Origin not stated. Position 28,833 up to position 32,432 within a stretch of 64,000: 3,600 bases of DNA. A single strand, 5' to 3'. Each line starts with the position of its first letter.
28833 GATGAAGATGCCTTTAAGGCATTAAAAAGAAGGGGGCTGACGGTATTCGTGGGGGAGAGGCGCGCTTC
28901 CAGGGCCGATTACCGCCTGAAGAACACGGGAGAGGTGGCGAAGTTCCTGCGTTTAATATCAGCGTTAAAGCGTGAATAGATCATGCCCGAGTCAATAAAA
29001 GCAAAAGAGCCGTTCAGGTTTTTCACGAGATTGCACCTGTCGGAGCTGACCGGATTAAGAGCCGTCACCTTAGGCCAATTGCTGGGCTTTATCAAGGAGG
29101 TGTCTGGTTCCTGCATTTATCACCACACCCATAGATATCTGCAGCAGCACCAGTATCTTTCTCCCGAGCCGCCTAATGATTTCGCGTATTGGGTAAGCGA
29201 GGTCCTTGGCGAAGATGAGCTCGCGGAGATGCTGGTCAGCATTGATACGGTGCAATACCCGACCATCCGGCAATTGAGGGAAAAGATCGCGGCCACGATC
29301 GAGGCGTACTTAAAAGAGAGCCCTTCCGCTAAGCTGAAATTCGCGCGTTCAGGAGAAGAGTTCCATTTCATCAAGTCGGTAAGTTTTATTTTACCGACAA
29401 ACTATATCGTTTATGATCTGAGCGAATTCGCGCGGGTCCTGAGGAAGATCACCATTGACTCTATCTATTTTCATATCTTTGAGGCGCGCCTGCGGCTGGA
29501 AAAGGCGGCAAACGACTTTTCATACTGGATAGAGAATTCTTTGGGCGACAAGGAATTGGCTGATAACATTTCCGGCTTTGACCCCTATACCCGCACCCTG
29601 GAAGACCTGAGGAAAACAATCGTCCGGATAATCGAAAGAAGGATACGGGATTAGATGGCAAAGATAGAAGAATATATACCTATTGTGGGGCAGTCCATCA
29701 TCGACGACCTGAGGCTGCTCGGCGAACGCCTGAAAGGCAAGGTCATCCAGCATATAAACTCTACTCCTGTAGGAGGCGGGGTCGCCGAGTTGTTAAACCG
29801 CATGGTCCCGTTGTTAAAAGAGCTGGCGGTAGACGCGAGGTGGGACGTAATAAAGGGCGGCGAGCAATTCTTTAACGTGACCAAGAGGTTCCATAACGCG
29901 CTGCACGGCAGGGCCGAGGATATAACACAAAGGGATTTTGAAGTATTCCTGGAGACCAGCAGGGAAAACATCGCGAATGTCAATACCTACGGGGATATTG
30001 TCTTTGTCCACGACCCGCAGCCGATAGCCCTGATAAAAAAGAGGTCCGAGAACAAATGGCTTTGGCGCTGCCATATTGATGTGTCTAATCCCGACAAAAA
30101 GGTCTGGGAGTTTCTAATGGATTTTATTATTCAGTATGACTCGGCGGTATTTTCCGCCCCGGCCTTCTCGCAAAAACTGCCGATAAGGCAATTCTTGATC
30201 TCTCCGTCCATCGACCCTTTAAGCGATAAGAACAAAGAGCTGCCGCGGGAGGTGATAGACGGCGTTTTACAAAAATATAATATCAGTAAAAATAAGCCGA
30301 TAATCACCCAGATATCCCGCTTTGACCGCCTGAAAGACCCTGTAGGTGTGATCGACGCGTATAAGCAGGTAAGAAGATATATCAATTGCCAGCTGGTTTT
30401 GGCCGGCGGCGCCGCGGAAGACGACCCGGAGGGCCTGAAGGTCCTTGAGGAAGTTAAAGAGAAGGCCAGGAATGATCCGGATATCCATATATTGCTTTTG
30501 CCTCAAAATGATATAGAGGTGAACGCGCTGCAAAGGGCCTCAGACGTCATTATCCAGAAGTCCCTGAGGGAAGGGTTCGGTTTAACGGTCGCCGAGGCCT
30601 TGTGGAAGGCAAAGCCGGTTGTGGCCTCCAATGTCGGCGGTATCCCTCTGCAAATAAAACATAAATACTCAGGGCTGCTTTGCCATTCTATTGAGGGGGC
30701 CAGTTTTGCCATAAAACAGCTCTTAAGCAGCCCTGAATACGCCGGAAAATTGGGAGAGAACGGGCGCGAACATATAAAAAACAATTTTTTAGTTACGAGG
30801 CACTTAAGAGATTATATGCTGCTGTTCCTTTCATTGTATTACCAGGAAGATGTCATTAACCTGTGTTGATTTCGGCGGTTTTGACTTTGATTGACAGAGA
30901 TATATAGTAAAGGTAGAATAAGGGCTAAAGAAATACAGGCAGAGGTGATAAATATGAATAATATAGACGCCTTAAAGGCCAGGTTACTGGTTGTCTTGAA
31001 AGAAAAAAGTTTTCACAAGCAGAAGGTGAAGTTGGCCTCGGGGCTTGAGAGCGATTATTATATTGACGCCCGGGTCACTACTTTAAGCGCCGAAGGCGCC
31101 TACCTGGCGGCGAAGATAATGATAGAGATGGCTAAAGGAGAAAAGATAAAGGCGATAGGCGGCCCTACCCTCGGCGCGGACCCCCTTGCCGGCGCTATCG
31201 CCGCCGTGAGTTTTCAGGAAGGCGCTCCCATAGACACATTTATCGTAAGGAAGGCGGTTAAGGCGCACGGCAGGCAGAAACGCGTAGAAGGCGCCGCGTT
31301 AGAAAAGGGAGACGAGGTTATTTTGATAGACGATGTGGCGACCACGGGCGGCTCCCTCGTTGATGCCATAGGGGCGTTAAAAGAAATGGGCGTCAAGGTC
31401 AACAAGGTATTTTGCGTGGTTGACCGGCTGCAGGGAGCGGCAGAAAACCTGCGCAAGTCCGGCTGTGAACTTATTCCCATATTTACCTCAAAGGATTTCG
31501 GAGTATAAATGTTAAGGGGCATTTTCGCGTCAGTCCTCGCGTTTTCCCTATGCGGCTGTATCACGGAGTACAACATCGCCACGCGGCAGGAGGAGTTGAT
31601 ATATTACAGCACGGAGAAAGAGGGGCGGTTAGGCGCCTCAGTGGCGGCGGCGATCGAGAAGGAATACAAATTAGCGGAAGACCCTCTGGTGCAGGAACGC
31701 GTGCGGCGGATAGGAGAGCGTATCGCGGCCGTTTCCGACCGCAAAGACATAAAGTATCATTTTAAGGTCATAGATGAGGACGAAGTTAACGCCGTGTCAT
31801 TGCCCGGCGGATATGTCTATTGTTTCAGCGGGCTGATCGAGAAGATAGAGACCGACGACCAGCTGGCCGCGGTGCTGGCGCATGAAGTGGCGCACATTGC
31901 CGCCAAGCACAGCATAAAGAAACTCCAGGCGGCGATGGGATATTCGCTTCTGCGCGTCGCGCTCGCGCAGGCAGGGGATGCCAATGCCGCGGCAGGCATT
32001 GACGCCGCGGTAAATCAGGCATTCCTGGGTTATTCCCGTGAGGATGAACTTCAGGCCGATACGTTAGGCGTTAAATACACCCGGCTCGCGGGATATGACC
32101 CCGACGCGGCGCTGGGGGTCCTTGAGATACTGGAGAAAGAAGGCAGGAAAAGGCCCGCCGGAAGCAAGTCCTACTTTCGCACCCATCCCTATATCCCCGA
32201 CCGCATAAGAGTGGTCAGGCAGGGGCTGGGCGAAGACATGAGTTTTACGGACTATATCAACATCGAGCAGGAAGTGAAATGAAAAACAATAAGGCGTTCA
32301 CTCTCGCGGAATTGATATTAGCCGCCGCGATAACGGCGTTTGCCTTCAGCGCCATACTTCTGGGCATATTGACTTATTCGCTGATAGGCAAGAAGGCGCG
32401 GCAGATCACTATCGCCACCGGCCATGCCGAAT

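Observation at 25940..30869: Trehalose cluster combining a membrane-sensor-fused OtsA with OtsB, TreT and an unknown repeat protein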

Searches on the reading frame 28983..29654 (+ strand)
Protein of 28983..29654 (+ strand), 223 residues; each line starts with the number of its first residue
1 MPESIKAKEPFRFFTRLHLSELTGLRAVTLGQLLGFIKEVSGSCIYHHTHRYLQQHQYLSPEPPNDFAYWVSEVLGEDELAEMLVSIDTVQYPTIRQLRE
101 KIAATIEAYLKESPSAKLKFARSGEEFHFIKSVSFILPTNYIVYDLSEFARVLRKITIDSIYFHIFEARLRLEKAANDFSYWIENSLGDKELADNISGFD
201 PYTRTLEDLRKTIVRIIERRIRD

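Call 3: search_protein_families(library=pfam, proteins=[window:28983-29654:+], max_evalue=0.01)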
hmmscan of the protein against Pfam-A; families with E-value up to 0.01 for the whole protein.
window:28983-29654:+ (223 aa): 1 family
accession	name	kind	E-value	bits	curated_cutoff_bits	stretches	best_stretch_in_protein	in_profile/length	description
PF19027.5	DUF5752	-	5.9e-67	225.5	23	1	9-218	2-208/208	Family of unknown function (DUF5752)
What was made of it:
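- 28983..29654 (+): orfY (DUF5752): two ~100-aa homologous halves, each with an NDF(A/S)xW motif and an invariant His. Pfam E 5.9e-67 (call 3).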

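Call 4: search_protein_families(library=ncbifam, proteins=[window:28983-29654:+], max_evalue=0.01)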
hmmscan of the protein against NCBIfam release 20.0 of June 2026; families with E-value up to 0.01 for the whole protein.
window:28983-29654:+ (223 aa): 0 families

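Call 25: find_homologous_proteins(query=window:28983-29651:+, max_evalue=0.001)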
Query window:28983-29651:+ (223 aa): 4164 proteins with E <= 0.001 among 4534 candidates; the best 120 are listed.
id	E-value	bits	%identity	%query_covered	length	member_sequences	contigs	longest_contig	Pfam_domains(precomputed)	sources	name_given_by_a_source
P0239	2.8e-130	451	98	93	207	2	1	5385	PF19027.6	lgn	-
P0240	1.9e-121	422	84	99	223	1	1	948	PF19027.6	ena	-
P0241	1.9e-121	422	85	99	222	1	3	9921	PF19027.6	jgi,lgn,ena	jgi:hypothetical protein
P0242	3.0e-121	421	84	100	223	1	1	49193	PF19027.6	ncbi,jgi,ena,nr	ncbi:MAG: DUF5752 family protein [Candidatus Omnitrophica bacterium]|nr:DUF5752 family protein [Cand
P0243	6.9e-121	420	84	99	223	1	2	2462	PF19027.6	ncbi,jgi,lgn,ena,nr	ncbi:MAG: DUF5752 family protein [Candidatus Omnitrophota bacterium]|nr:DUF5752 family protein [Cand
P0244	8.1e-121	420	84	100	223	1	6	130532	PF19027.6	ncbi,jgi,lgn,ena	ncbi:MAG: DUF5752 family protein [Candidatus Omnitrophota bacterium]|jgi:hypothetical protein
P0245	4.6e-120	417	84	99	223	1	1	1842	PF19027.6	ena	-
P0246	5.1e-120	417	84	99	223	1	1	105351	PF19027.6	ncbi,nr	ncbi:MAG: DUF5752 family protein [Candidatus Omnitrophica bacterium]|nr:DUF5752 family protein [Cand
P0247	5.7e-120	417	83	100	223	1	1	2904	PF19027.6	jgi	jgi:hypothetical protein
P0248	7.4e-120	417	83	99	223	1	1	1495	PF19027.6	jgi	-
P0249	8.0e-120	416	85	99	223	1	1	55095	PF19027.6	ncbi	-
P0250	9.6e-120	416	83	99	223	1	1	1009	PF19027.6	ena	-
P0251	1.7e-119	415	83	99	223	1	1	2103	PF19027.6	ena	-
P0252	2.9e-119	415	84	95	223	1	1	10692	PF19027.6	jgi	-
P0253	9.9e-119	413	83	99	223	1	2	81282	PF19027.6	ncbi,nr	ncbi:MAG: DUF5752 family protein [Candidatus Omnitrophica bacterium]|nr:DUF5752 family protein [Cand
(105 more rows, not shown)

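Call 29: search_solved_structures(query=window:28983-29651:+, max_evalue=10)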
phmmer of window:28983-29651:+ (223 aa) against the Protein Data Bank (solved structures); distinct sequences matched with E-value up to 10: 4.
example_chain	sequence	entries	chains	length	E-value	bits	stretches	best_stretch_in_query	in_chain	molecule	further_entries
4cso_A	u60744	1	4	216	7e-23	84.9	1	6-219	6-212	ORFY PROTEIN, TRANSCRIPTION FACTOR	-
1m62_A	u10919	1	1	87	0.11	15.6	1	51-112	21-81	BAG-family molecular chaperone regulator-4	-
1m7k_A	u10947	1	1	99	0.18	14.9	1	51-112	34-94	Silencer of Death Domains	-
8yeg_L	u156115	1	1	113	1.9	11.5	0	26-72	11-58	light chain of F5-187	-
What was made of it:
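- On DUF5752 / OrfY: 225.5 bits against a cutoff of 23 (call 3). phmmer E 7e-23 (call 29).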

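Call 37: search_solved_structures(query=window:28983-29651:+, max_evalue=0.001, show_alignments=1)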
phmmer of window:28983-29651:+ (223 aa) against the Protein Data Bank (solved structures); distinct sequences matched with E-value up to 0.001: 1.
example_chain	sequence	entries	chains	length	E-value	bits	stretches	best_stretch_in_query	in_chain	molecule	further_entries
4cso_A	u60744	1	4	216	7e-23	84.9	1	6-219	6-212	ORFY PROTEIN, TRANSCRIPTION FACTOR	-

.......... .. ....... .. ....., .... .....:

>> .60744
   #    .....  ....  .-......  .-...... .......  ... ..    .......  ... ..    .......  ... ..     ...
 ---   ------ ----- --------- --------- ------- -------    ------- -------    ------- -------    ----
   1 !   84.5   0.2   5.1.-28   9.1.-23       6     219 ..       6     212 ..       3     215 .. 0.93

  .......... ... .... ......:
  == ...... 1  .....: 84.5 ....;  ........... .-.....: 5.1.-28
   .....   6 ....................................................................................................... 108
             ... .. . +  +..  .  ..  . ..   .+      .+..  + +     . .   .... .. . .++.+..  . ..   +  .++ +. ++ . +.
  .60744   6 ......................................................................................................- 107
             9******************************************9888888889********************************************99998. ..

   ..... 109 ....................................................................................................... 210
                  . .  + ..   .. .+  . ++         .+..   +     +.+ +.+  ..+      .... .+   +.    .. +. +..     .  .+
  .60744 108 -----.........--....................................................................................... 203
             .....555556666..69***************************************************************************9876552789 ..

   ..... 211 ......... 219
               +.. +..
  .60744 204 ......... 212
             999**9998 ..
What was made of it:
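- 28983..29654 (+): PDB 4CSO E 7e-23 over the full length (calls 29 and 37).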

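Call 53: predict_structure(alignment_id=A2)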
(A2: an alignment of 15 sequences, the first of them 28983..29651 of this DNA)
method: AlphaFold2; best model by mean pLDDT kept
length: 223 residues; sequences in the alignment: 15
mean_pLDDT: 86.9   pTM: 0.79
mean pLDDT of the five models: 86.9, 86.8, 86.7, 86.7, 85.2
residues with pLDDT >= 90: 133; 70-90: 68; 50-70: 17; < 50: 5
segments of 3 or more residues with pLDDT < 50: 59-61
pLDDT, mean of each block of 10 residues (from residue 1): 73 89 94 96 89 60 76 93 86 87 97 92 94 89 95 92 83 79 93 86 76 92 88
secondary structure, 60 per line:
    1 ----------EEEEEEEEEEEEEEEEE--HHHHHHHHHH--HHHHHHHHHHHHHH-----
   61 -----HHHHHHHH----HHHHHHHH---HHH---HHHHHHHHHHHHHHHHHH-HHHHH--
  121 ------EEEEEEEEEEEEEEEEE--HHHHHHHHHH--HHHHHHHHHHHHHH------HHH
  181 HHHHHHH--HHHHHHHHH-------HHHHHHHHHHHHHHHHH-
elements in order: E11-27 H30-39 H42-55 H66-73 H78-85 H95-112 H114-118 E127-143 H146-155 H158-171 H178-187 H190-198 H206-222

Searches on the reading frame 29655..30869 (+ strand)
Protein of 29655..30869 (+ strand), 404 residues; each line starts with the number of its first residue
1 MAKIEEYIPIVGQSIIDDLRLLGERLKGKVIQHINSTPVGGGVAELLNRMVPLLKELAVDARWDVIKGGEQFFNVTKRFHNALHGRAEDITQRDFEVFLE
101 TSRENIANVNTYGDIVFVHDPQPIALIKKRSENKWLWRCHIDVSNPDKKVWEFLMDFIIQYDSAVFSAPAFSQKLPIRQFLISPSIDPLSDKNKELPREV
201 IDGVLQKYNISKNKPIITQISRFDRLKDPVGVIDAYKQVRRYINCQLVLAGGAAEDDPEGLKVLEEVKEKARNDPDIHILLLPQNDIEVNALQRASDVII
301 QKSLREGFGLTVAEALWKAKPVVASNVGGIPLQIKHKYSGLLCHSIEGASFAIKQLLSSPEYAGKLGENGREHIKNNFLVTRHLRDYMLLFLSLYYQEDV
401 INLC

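Call 3: search_protein_families(library=pfam, proteins=[window:29655-30869:+], max_evalue=0.01)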
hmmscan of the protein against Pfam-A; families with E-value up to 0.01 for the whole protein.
window:29655-30869:+ (404 aa): 4 families
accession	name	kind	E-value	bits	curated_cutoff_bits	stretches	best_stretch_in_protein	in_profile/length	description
PF21269.3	TreT_GT1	-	3.4e-54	182.9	27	1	33-172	1-143/144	Trehalose synthase, N-terminal domain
PF00534.26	Glycos_transf_1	-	7.6e-27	94.4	26.4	1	206-372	7-171/172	Glycosyl transferases group 1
PF13692.12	Glyco_trans_1_4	-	2.5e-14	54.2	27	1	215-358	2-141/142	Glycosyl transferases group 1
PF20706.3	GT4-conflict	-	4.9e-08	32.8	26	1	219-338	202-324/385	Family 4 Glycosyltransferase in conflict systems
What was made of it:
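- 29655..30869 (+): treT, glycosyl-transferring trehalose synthase (GT4); it starts on the base after the orfY stop. PF21269 E 3.4e-54 plus Glycos_transf_1 (call 3).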

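Call 4: search_protein_families(library=ncbifam, proteins=[window:29655-30869:+], max_evalue=0.01)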
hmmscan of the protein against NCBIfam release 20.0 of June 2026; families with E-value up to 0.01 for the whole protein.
window:29655-30869:+ (404 aa): 25 families
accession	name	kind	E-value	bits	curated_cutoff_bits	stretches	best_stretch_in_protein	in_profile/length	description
NF041139.1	TreT_Thcocales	equivalog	1e-110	370.4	775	1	3-393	13-411/412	trehalose synthase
TIGR03999.1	thiol_BshA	equivalog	2.2e-22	79.5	273.7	1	202-391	187-370/375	N-acetyl-alpha-D-glucosaminyl L-malate synthase BshA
TIGR02149.1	glgA_Coryne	subfamily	9e-20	71.1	302.4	1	203-378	193-374/391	glycogen synthase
TIGR03088.1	stp2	hypoth_equivalog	4.6e-16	58.8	409.05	1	206-391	186-370/374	TIGR03088 family PEP-CTERM/XrtA system glycosyltransferase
NF038295.1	EPS_HpsP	equivalog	2.6e-14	53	550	1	202-378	195-371/388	hormogonium polysaccharide biosynthesis glycosyltransferase HpsP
TIGR03449.1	mycothiol_MshA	equivalog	1.2e-13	50.8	462.5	1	208-376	214-386/406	D-inositol-3-phosphate glycosyltransferase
TIGR04047.1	MSMEG_0565_glyc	hypoth_equivalog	3e-12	46.3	259.85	1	215-334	194-315/373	MSMEG_0565 family glycosyltransferase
NF041876.1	EPS_EpsE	equivalog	4.2e-12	46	400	1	218-382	218-384/389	exopolysaccharide biosynthesis GT4 family glycosyltransferase EpsE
NF038229.1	Glyco4_Geo_Pelo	equivalog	1.8e-11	43.6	400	1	240-391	188-333/338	GPMC system family 4 glycosyltransferase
TIGR02472.1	sucr_P_syn_N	equivalog_domain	5.4e-10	38.7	576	1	178-388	210-435/439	sucrose-phosphate synthase, putative, glycosyltransferase domain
NF047684.1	TeichurnBiosyTuaC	equivalog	4.3e-08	32.5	550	1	205-382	210-377/391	teichuronic acid biosynthesis protein TuaC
TIGR02470.1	sucr_synth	equivalog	2.8e-07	29.1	810.4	1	211-354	547-702/784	sucrose synthase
NF053787.1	GlcN_PG_synth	equivalog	4.9e-07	28.9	480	1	286-381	252-346/361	N-acetylglucosaminyl phosphatidylglycerol synthase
NF001905.0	PRK00654.2-4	subfamily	1.2e-06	27.4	560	1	211-334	295-414/489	glycogen synthase GlgA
TIGR04157.1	glyco_rSAM_CFB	subfamily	2.2e-06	26.9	400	1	189-381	202-396/406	TIGR04157 family glycosyltransferase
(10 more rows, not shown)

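Call 28: search_solved_structures(query=window:29655-30866:+, show_alignments=1)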
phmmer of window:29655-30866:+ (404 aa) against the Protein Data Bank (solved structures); distinct sequences matched with E-value up to 0.001: 22.
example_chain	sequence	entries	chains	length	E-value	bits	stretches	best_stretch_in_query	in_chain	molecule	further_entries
6zj4_AAA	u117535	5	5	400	2.3e-121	408.7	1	4-394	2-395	Trehalose phosphorylase/synthase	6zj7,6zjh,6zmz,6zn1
2x6q_A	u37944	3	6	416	6.5e-103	348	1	3-392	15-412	TREHALOSE-SYNTHASE TRET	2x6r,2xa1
2xa2_A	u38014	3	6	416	4.2e-102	345.3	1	3-392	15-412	TREHALOSE-SYNTHASE TRET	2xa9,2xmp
2jjm_A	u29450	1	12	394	1.3e-15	60.5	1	204-392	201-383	GLYCOSYL TRANSFERASE, GROUP 1 FAMILY PROTEIN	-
3mbo_A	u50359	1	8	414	1.5e-15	60.3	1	204-392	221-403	Glycosyltransferase, group 1 family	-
6kih_A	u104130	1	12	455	4.7e-13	52.1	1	206-377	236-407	Tll1590 protein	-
8dvz_A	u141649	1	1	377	1e-10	44.4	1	282-388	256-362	N, N'-diacetylbacillosaminyl-diphospho-undecaprenol alpha-1,3-N-acetylgalactosaminyltransf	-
5d00_A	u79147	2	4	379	2.5e-10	43.1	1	203-393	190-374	N-acetyl-alpha-D-glucosaminyl L-malate synthase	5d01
8dqd_A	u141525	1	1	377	2.7e-10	43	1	282-388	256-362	N, N'-diacetylbacillosaminyl-diphospho-undecaprenol alpha-1,3-N-acetylgalactosaminyltransf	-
8dvw_A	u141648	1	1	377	4e-10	42.5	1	284-388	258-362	N, N'-diacetylbacillosaminyl-diphospho-undecaprenol alpha-1,3-N-acetylgalactosaminyltransf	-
6n1x_A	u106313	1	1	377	4.6e-10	42.3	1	194-370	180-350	Glycosyltransferase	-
6d9t_A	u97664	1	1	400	5.1e-10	42.1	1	194-372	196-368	Glycosyl transferase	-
3c4q_A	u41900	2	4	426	2.4e-09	39.9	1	270-376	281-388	Predicted glycosyltransferases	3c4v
3c48_A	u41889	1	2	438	2.6e-09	39.8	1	271-376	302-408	Predicted glycosyltransferases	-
6tvp_A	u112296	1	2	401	1.6e-08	37.2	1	202-378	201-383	Alpha-maltose-1-phosphate synthase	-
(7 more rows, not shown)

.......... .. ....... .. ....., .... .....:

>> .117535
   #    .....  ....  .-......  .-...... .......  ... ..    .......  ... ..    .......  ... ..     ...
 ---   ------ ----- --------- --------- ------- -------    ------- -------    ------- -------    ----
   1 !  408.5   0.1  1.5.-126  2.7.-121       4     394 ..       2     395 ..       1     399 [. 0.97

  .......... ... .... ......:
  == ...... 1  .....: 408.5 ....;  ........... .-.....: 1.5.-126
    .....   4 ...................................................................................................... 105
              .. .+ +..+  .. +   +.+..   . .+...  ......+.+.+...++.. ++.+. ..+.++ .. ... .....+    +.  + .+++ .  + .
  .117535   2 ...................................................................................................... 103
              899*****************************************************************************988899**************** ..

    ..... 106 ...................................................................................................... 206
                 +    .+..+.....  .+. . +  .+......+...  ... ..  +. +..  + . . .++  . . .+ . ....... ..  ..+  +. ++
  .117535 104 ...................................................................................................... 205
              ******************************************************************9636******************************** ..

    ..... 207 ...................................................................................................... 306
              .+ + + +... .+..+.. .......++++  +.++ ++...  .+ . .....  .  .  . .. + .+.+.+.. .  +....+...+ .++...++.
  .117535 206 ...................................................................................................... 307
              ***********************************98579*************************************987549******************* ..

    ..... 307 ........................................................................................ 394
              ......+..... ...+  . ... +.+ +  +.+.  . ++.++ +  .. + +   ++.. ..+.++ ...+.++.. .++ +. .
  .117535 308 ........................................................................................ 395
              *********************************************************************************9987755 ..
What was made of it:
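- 29655..30869 (+): PDB 6ZJ4 E 2.3e-121 and 2X6Q E 6.5e-103 (call 28).
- On TreT (glycosyl-transferring trehalose synthase): The protein aligns over its full length to 6ZJ4 (E 2.3e-121) and 2X6Q (E 6.5e-103) (call 28).
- Checked: TreT is confirmed (PF21269 E 3.4e-54; PDB 6ZJ4 E 2.3e-121; calls 3 and 28).
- The protein is closest to the Thermoproteus-type TreT (6ZJ4, E 2e-121, call 28).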

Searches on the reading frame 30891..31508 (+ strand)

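Call 3: search_protein_families(library=pfam, proteins=[window:30891-31508:+], max_evalue=0.01)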
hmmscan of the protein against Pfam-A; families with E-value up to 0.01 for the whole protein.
window:30891-31508:+ (205 aa): 3 families
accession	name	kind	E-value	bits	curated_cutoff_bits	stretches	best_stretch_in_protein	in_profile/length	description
PF00156.33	Pribosyltran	-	5.7e-10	39.2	26.3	1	71-185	17-132/158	Phosphoribosyl transferase domain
PF14681.12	UPRTase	-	2.8e-05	24.1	27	1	139-176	119-156/206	Uracil phosphoribosyltransferase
PF15609.12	PRTase_2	-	0.0049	16.9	28.8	1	134-176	113-154/188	Phosphoribosyl transferase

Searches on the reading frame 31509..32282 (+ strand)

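Call 3: search_protein_families(library=pfam, proteins=[window:31509-32282:+], max_evalue=0.01)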
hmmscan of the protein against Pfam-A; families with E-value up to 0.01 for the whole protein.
window:31509-32282:+ (257 aa): 1 family
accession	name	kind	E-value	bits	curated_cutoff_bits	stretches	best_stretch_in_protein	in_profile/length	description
PF01435.24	Peptidase_M48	-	2.5e-36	125.7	20.3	1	60-237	2-183/186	Peptidase family M48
